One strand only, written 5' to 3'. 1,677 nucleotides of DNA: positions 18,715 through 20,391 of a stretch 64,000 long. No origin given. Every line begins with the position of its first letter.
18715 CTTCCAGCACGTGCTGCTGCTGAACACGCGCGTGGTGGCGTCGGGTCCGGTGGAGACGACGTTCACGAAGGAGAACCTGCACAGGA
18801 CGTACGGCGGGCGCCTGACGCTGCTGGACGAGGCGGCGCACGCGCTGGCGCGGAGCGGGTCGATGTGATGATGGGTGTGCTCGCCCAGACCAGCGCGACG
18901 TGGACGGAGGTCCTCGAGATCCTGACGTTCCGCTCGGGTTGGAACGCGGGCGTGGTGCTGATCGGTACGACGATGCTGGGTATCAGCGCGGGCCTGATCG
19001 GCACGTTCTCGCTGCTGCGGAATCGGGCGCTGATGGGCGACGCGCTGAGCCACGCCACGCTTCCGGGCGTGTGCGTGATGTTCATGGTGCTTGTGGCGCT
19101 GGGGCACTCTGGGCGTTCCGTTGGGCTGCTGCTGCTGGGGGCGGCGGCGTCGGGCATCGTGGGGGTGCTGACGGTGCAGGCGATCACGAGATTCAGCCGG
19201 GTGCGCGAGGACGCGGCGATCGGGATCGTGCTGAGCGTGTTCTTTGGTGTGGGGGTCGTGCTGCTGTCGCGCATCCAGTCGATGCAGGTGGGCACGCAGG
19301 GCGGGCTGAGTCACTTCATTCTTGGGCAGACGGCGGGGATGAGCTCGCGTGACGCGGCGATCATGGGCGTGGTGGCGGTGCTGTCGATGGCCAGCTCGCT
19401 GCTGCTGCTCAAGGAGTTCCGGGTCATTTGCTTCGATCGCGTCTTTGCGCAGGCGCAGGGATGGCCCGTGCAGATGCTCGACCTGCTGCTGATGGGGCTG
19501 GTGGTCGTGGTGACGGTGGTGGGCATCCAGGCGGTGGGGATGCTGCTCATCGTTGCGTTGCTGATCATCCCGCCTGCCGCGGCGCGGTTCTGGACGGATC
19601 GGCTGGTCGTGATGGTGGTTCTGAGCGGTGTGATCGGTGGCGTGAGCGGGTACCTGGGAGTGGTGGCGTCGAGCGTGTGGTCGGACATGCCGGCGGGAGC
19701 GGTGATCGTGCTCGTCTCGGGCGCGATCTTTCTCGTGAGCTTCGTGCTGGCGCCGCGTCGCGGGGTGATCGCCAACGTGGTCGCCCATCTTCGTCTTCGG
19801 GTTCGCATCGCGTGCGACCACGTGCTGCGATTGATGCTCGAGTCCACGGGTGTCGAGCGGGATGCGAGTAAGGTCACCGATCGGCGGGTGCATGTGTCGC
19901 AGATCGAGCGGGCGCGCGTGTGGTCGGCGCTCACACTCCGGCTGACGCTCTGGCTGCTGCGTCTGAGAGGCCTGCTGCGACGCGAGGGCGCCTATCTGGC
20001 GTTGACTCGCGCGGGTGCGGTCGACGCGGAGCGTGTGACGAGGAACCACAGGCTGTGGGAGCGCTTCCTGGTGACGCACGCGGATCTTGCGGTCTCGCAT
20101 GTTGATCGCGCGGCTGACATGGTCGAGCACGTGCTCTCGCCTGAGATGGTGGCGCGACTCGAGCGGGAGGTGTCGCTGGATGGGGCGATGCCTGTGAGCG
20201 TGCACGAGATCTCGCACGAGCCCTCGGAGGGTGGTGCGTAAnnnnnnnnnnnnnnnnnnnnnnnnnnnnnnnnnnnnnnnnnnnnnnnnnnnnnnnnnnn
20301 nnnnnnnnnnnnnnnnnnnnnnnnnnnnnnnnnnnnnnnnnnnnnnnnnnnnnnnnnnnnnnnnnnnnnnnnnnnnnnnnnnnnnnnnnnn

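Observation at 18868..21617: Both permeases of the metal ABC transporter carry C-terminal DtxR-like repressor domains (double YtgC-YtgR-type fusion)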

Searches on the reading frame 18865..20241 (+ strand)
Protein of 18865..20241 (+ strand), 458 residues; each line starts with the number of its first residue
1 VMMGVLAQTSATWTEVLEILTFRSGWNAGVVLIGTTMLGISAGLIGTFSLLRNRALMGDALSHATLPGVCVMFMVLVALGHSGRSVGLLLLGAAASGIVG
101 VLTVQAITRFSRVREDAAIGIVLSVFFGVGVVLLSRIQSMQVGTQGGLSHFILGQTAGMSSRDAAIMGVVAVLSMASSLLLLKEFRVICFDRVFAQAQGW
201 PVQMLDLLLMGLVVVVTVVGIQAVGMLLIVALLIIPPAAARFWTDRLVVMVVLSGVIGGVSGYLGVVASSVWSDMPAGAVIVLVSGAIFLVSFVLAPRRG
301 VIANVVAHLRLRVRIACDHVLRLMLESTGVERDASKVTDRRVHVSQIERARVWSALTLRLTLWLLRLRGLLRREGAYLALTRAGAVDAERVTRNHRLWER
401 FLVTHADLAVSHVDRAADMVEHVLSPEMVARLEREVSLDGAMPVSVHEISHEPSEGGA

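Call 3: search_protein_families(library=pfam, proteins=[window:18865-20241:+], max_evalue=1)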
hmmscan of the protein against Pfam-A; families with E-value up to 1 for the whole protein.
window:18865-20241:+ (458 aa): 3 families
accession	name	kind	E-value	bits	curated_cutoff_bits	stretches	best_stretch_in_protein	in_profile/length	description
PF00950.22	ABC-3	-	2.4e-56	191.6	20.1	1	31-295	8-257/258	ABC 3 transport family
PF02742.21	Fe_dep_repr_C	-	1.2e-12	48.1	27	1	381-434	1-54/70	Iron dependent repressor, metal binding and dimerisation domain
PF01032.23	FecCD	-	1.5e-06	28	26.5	1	70-291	86-307/311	FecCD transport family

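Call 4: search_protein_families(library=ncbifam, proteins=[window:18865-20241:+], max_evalue=1)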
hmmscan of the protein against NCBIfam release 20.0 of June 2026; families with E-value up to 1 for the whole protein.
window:18865-20241:+ (458 aa): 7 families
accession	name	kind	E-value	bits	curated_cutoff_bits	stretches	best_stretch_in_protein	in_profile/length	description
TIGR03770.1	anch_rpt_perm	equivalog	1.7e-46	159.1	296.8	1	36-296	25-270/270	anchored repeat-type ABC transporter permease subunit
NF040927.1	ABC_perm_SloB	subfamily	1.9e-43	149.2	460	1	31-301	15-269/271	metal ABC transporter permease subunit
NF040871.1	AztB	equivalog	4.9e-40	137.9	280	1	32-284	16-253/254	zinc ABC transporter permease AztB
NF007089.0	PRK09543.1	equivalog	1.9e-13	50.6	284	1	25-294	8-256/261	zinc ABC transporter permease subunit ZnuB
NF053665.1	TransRegDtxRActin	equivalog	0.00014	21.4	290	1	367-432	50-116/233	iron-dependent transcriptional repressor DtxR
NF047407.1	TransRegMntRTherm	equivalog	0.025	14.2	350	1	378-432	70-124/227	manganese-dependent transcriptional regulator MntR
NF003025.0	PRK03902.1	equivalog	0.18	11.9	138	1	378-437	60-118/142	transcriptional regulator MntR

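Call 9: find_homologous_proteins(query=window:18865-20241:+, max_evalue=1e-10)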
Query window:18865-20241:+ (458 aa): 5685 proteins with E <= 1e-10 among 8000 candidates; the best 120 are listed.
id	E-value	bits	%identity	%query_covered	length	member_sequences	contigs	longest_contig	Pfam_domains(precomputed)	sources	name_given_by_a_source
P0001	7.7e-279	943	100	100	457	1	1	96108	PF01032.24,PF02742.22,PF00950.23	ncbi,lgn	ncbi:MAG: iron chelate uptake ABC transporter family permease subunit [Phycisphaerales bacterium JB0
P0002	1.1e-216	738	80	98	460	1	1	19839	PF01032.24,PF02742.22,PF00950.23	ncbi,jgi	ncbi:MAG: metal ABC transporter permease [Planctomycetota bacterium]|jgi:manganese/zinc/iron transpo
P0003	1.7e-160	553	62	98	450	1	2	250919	PF01032.24,PF02742.22,PF00950.23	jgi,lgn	-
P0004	6.6e-155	534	60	97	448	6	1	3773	PF01032.24,PF02742.22,PF00950.23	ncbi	ncbi:MAG: metal ABC transporter permease [Phycisphaerales bacterium]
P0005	4.4e-154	532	61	97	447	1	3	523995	PF01032.24,PF02742.22,PF00950.23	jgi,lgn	-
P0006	3.4e-153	529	60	97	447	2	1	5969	PF01032.24,PF02742.22,PF00950.23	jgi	jgi:manganese/zinc/iron transport system permease protein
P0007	6.2e-153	528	57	98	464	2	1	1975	PF01032.24,PF02742.22,PF00950.23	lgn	-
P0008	5.1e-141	489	55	99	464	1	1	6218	PF02742.22,PF00950.23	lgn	-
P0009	2.3e-140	486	54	98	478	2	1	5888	PF01032.24,PF02742.22,PF00950.23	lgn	-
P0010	4.4e-140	485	55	98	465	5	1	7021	PF01032.24,PF02742.22,PF00950.23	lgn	-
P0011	8.6e-140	484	56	98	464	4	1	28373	PF01032.24,PF02742.22,PF00950.23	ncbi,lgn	-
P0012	8.7e-140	484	57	96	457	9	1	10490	PF01032.24,PF02742.22,PF00950.23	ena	-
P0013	2.1e-139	483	58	94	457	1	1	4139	PF01032.24,PF02742.22,PF00950.23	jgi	jgi:manganese/zinc/iron transport system permease protein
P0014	2.1e-138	480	55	98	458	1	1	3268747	PF02742.22,PF00950.23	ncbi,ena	-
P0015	2.3e-138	480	55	98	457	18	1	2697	PF01032.24,PF02742.22,PF00950.23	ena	-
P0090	6.7e-132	458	52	95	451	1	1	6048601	PF01032.24,PF02742.22,PF00950.23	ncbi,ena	-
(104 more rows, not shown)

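Call 11: find_encoding_contigs(protein=P0090, flank=5000, max_places=2)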
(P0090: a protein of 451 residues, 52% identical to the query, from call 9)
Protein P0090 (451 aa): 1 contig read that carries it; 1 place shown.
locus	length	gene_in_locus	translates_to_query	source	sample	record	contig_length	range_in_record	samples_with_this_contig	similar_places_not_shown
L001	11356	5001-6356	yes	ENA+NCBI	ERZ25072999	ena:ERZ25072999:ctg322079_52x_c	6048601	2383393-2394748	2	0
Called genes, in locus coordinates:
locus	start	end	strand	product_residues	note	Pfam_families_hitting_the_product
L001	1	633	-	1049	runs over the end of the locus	PF00873:ACR_tran, PF03176:MMPL (weak), PF02355:SecD_SecF_C (faint), PF03176:MMPL (weak)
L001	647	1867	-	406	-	PF25917:BSH_RND, PF25876:HH_MFP_RND, PF25944:Beta-barrel_RND, PF25954:Beta-barrel_RND_2 (weak), PF25967:RND-MFP_C, PF25989:YknX_C (weak)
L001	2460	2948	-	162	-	PF25213:HVO_A0261_N (faint), PF01325:Fe_dep_repress, PF08220:HTH_DeoR (faint), PF01047:MarR, PF09339:HTH_IclR (weak), PF12802:MarR_2 (weak), PF13545:HTH_Crp_2 (weak), PF02742:Fe_dep_repr_C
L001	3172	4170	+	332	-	PF01297:ZnuA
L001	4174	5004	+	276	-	PF00005:ABC_tran, PF02463:SMC_N (faint), PF13304:AAA_21 (faint)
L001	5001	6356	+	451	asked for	PF01032:FecCD (weak), PF00950:ABC-3, PF02742:Fe_dep_repr_C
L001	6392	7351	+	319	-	PF00950:ABC-3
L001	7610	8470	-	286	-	PF00582:Usp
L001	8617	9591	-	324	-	PF03372:Exo_endo_phos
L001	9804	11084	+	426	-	PF02308:MgtC, PF13194:DUF4010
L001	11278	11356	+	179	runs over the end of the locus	-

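Call 12: find_encoding_contigs(protein=P0014, flank=5000, max_places=2)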
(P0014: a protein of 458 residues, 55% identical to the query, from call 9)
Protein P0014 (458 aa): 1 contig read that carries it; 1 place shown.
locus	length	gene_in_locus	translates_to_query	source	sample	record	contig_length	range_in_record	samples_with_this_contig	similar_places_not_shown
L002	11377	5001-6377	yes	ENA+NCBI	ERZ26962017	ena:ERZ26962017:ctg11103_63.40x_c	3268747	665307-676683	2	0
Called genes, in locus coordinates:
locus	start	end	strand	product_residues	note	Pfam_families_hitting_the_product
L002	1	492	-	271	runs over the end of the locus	PF02405:MlaE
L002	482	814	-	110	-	PF01740:STAS, PF13466:STAS_2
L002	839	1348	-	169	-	PF13581:HATPase_c_2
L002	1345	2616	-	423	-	PF01590:GAF, PF13185:GAF_2, PF13492:GAF_3 (faint), PF07228:SpoIIE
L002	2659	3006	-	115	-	PF01022:HTH_5, PF12840:HTH_20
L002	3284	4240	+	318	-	PF01297:ZnuA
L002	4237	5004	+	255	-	PF00005:ABC_tran, PF02463:SMC_N (faint), PF13304:AAA_21 (faint)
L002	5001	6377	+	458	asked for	PF00950:ABC-3, PF02742:Fe_dep_repr_C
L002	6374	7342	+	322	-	PF00950:ABC-3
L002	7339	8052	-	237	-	PF01209:Ubie_methyltran, PF13489:Methyltransf_23, PF01135:PCMT (weak), PF02353:CMAS (weak), PF13847:Methyltransf_31, PF08241:Methyltransf_11, PF08242:Methyltransf_12, PF13649:Methyltransf_25, +1 more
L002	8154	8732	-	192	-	PF02775:TPP_enzyme_C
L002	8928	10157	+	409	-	PF03781:FGE-sulfatase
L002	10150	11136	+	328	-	PF10017:Methyltransf_33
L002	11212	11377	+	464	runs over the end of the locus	-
